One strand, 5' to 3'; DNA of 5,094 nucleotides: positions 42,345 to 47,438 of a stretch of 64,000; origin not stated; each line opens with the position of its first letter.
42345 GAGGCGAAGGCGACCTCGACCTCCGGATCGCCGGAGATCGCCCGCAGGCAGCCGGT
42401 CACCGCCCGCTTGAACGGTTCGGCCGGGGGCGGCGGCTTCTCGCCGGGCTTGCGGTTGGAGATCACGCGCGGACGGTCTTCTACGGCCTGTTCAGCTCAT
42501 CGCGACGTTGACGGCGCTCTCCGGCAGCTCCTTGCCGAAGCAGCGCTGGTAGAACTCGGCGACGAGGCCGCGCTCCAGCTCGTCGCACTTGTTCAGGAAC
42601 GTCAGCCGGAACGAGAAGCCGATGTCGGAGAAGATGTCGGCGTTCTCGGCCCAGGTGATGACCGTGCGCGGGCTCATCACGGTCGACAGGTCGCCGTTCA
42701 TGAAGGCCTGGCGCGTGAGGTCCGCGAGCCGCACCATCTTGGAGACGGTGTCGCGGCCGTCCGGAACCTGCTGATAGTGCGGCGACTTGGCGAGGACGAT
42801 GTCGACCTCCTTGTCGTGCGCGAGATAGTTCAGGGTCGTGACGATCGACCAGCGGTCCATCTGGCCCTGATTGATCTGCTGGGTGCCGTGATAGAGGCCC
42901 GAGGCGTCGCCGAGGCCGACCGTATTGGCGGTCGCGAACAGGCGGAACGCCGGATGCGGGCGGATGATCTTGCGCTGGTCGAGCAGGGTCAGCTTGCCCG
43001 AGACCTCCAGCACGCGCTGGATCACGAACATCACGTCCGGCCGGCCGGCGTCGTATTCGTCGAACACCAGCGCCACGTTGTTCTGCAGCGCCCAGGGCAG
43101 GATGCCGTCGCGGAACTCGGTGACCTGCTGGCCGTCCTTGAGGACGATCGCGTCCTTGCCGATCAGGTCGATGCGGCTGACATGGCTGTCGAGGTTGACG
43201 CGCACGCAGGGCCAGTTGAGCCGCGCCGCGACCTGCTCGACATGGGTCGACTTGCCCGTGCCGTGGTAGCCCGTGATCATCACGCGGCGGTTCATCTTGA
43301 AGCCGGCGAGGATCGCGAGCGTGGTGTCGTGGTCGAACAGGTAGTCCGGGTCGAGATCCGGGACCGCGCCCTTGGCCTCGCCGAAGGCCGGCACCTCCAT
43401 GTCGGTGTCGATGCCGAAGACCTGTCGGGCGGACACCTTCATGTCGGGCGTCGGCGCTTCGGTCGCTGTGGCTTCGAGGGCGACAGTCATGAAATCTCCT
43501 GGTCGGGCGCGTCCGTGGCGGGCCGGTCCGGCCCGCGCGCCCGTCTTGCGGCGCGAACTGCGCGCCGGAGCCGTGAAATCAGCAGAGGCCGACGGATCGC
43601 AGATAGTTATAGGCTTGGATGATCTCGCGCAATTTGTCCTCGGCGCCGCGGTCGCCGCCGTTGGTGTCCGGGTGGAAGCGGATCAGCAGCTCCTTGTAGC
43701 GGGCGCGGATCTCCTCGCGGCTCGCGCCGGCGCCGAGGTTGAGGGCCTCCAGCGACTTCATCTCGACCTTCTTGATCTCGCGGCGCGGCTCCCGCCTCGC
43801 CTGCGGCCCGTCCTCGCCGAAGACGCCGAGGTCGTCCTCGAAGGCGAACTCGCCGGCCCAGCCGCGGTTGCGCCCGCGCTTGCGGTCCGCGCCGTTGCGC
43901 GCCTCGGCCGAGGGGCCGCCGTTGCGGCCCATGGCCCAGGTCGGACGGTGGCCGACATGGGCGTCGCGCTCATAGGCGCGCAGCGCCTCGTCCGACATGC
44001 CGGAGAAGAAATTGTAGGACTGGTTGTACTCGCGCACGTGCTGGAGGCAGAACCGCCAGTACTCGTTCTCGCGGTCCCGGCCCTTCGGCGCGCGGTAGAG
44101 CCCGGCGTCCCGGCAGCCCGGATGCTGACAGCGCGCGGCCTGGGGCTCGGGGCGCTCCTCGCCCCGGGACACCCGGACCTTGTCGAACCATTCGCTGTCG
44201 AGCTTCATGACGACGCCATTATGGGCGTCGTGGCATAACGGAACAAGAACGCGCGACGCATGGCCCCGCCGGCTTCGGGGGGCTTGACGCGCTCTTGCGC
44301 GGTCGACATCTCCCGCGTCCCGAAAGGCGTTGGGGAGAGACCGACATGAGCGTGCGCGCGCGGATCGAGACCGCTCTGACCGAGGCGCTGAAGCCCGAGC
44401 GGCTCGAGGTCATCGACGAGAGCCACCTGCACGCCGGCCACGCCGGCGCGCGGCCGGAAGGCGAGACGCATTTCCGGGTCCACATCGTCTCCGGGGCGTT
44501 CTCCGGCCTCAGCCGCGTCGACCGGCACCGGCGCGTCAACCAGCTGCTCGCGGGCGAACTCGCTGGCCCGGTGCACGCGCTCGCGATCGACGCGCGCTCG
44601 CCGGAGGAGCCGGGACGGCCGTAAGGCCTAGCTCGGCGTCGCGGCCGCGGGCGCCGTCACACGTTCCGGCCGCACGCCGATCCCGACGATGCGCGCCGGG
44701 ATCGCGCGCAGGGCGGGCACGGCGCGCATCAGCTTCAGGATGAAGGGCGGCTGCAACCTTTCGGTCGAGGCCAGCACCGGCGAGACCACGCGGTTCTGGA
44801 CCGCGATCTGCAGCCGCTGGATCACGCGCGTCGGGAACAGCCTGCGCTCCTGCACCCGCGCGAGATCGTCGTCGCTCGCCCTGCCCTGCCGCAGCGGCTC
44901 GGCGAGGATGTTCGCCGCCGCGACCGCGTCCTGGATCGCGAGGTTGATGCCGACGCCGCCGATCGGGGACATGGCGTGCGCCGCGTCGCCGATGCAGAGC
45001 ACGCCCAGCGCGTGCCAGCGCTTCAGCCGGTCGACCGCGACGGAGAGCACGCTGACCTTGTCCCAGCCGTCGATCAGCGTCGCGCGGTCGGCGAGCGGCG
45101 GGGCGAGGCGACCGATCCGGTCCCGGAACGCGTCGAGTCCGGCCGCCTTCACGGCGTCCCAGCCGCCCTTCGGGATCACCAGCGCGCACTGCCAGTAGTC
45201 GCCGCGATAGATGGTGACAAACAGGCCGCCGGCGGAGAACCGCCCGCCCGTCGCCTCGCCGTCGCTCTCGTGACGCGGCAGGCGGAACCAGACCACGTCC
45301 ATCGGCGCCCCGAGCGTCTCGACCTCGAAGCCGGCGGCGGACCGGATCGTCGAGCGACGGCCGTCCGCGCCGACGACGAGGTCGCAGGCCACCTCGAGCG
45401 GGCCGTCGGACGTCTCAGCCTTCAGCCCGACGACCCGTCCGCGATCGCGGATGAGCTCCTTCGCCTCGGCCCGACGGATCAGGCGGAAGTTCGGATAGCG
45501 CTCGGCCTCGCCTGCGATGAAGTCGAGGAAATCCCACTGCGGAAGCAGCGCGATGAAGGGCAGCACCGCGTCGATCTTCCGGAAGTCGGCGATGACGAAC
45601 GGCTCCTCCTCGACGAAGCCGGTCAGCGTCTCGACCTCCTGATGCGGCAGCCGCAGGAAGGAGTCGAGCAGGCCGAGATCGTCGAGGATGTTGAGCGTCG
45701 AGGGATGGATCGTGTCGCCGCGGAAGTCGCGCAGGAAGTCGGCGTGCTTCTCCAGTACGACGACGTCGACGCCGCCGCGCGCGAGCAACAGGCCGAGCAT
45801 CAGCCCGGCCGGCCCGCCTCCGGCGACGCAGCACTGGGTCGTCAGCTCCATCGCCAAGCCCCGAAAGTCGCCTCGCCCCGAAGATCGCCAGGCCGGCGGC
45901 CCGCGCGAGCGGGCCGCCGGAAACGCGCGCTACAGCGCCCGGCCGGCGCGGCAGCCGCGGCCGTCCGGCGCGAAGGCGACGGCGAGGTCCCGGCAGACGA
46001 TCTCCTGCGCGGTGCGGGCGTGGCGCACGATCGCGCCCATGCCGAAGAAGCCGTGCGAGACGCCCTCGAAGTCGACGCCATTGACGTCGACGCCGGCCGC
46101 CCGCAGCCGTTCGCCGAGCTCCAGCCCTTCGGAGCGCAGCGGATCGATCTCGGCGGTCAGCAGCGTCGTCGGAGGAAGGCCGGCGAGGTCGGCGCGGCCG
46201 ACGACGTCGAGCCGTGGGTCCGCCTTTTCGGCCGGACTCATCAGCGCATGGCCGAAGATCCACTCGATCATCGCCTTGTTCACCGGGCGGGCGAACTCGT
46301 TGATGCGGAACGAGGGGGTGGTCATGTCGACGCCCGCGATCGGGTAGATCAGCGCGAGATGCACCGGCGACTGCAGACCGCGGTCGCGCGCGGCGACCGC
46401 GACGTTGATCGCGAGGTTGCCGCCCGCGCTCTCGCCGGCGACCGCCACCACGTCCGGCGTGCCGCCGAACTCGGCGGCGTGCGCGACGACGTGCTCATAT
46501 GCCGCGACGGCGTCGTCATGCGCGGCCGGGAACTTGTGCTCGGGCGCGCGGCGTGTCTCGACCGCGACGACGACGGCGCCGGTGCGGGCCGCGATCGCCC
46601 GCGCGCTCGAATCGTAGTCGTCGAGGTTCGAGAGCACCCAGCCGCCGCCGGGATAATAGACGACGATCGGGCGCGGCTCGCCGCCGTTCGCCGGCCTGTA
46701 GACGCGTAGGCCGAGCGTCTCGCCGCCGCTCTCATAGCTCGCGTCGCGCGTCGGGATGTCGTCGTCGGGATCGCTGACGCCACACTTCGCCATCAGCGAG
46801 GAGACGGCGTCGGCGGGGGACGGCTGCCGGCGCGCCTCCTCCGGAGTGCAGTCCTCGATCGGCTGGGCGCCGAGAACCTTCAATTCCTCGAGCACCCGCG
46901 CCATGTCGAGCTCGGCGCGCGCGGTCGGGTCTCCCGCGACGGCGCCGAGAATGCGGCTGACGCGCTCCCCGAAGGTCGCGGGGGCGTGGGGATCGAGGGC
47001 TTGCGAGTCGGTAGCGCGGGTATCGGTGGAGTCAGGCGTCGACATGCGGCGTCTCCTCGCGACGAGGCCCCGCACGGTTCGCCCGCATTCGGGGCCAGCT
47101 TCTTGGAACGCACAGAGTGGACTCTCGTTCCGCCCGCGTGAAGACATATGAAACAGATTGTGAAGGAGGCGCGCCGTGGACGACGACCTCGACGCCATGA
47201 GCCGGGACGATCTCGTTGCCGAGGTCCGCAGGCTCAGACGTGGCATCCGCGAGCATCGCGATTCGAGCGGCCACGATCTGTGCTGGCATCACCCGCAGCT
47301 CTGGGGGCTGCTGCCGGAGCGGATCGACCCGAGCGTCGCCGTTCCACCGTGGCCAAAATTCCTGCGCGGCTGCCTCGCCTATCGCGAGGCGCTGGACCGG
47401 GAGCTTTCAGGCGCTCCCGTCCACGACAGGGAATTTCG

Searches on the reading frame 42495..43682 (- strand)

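Call 28: search_protein_families(library=pfam, proteins=[window:42495-43682:-], max_evalue=0.00001)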
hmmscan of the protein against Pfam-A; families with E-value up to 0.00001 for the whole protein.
window:42495-43682:- (396 aa): 2 families
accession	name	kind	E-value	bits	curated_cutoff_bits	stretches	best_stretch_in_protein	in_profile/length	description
PF12556.13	CobS_N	-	1.7e-13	50.4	22.2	1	78-102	5-29/34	Cobaltochelatase CobS subunit N terminal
PF07728.20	AAA_5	-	9.5e-12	45.5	22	1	134-258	2-126/139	AAA domain (dynein-related subfamily)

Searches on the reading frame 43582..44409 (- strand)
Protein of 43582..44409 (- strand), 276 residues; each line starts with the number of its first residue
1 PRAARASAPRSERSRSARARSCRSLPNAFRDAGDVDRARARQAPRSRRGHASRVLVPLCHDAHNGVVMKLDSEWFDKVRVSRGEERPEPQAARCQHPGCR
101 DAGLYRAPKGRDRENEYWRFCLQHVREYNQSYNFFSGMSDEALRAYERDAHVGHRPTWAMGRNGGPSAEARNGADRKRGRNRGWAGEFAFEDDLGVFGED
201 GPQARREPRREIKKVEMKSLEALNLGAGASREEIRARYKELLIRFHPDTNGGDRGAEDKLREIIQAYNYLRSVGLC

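Call 29: search_protein_families(library=pfam, proteins=[window:43582-44409:-], max_evalue=0.00001)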
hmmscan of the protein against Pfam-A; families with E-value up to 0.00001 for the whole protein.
window:43582-44409:- (276 aa): 1 family
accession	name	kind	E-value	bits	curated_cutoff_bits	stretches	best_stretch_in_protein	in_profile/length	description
PF00226.36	DnaJ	-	1.6e-10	41.3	27.8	1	221-271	4-54/63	DnaJ domain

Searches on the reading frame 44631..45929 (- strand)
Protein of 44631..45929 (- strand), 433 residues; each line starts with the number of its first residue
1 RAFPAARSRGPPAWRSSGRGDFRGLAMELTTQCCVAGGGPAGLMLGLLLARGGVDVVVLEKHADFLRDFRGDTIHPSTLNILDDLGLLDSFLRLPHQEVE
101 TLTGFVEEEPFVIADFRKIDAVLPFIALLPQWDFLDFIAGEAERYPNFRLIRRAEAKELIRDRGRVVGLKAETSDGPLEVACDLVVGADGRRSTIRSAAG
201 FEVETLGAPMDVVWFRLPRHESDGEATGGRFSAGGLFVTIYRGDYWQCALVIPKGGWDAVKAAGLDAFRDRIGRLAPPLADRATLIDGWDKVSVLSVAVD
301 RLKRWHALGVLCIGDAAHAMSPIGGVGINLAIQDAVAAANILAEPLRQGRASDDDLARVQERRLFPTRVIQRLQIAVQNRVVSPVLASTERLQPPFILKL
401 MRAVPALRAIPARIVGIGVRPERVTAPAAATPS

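Call 29: search_protein_families(library=pfam, proteins=[window:44631-45929:-], max_evalue=0.00001)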
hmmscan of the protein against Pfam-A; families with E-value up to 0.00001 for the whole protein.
window:44631-45929:- (433 aa): 1 family
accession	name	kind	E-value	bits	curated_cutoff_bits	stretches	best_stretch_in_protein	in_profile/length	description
PF01494.25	FAD_binding_3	-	5.3e-55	187.5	22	1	31-371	2-347/349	FAD binding domain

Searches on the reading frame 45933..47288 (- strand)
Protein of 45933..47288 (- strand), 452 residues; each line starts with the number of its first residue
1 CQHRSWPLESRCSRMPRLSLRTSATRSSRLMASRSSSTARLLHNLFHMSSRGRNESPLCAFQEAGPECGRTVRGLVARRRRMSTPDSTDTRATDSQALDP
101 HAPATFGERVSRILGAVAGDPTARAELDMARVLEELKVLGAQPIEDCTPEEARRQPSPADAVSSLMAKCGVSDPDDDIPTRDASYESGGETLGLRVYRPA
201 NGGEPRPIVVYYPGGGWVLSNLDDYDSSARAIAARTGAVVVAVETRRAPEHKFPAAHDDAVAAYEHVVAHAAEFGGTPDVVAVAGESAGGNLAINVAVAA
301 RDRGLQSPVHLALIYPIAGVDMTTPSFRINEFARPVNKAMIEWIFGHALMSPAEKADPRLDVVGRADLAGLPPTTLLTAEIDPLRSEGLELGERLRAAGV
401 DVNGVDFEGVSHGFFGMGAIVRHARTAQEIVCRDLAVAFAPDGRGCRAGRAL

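Call 29: search_protein_families(library=pfam, proteins=[window:45933-47288:-], max_evalue=0.00001)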
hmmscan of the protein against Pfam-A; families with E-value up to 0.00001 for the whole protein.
window:45933-47288:- (452 aa): 3 families
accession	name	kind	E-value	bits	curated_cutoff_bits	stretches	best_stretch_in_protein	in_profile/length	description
PF07859.19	Abhydrolase_3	-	1.8e-57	195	25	1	209-415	1-209/210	alpha/beta hydrolase fold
PF20434.5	BD-FAE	-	4.3e-17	62.8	26.8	1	195-307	2-117/215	BD-FAE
PF00135.34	COesterase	-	1.6e-08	34.4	27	1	191-297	85-201/515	Carboxylesterase family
